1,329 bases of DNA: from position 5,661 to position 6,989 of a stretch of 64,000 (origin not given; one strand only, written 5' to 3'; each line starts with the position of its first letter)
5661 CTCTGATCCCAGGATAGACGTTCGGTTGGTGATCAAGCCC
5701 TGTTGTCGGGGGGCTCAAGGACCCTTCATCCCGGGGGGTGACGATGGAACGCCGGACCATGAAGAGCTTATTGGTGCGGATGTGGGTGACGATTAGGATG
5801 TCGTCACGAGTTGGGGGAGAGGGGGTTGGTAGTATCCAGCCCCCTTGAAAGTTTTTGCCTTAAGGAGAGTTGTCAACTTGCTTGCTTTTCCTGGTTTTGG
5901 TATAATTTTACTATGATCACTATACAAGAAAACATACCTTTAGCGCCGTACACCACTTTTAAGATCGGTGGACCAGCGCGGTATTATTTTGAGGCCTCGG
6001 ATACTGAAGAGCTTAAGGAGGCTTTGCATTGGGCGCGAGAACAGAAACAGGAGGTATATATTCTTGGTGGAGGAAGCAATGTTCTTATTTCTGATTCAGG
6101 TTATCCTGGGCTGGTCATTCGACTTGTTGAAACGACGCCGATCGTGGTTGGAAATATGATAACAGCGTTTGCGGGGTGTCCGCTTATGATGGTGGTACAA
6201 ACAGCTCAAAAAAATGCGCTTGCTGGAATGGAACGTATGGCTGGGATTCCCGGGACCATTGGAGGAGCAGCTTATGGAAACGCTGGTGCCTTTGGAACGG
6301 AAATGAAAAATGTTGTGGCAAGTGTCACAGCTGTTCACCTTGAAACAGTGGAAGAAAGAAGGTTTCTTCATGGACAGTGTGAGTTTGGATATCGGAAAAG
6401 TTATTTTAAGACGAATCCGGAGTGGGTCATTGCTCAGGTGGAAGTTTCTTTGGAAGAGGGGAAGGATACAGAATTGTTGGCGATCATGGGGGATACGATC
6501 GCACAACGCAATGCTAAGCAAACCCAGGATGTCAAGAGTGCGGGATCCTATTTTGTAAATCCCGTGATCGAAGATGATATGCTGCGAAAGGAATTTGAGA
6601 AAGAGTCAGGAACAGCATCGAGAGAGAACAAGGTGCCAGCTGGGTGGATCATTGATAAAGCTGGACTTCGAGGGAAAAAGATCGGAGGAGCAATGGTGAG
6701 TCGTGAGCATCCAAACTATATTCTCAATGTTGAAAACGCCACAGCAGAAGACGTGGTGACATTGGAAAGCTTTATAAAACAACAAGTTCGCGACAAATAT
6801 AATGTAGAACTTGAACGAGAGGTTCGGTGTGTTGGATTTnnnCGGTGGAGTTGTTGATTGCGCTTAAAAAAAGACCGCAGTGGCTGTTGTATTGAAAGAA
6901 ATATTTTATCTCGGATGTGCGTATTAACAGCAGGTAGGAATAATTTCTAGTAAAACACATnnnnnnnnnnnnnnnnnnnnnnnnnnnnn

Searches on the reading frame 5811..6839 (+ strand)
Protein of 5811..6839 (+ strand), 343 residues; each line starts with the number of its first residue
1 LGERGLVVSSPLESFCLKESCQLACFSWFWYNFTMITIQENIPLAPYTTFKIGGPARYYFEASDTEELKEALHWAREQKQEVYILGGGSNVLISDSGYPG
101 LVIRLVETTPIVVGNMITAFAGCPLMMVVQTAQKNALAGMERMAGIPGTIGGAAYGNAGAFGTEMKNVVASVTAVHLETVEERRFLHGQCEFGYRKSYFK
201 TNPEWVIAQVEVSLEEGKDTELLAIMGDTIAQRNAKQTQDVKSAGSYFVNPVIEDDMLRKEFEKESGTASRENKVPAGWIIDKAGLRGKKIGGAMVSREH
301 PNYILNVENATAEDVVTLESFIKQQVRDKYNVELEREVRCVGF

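Call 34: search_protein_families(library=pfam, proteins=[window:5811-6839:+], max_evalue=0.001)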
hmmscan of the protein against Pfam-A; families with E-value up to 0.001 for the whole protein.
window:5811-6839:+ (343 aa): 2 families
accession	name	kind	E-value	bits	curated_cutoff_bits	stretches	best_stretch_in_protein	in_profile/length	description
PF02873.21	MurB_C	-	5.9e-28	97.4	27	1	226-341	6-99/99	UDP-N-acetylenolpyruvoylglucosamine reductase, C-terminal domain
PF01565.28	FAD_binding_4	-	2.9e-18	66.3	26.4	1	57-175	2-129/139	FAD binding domain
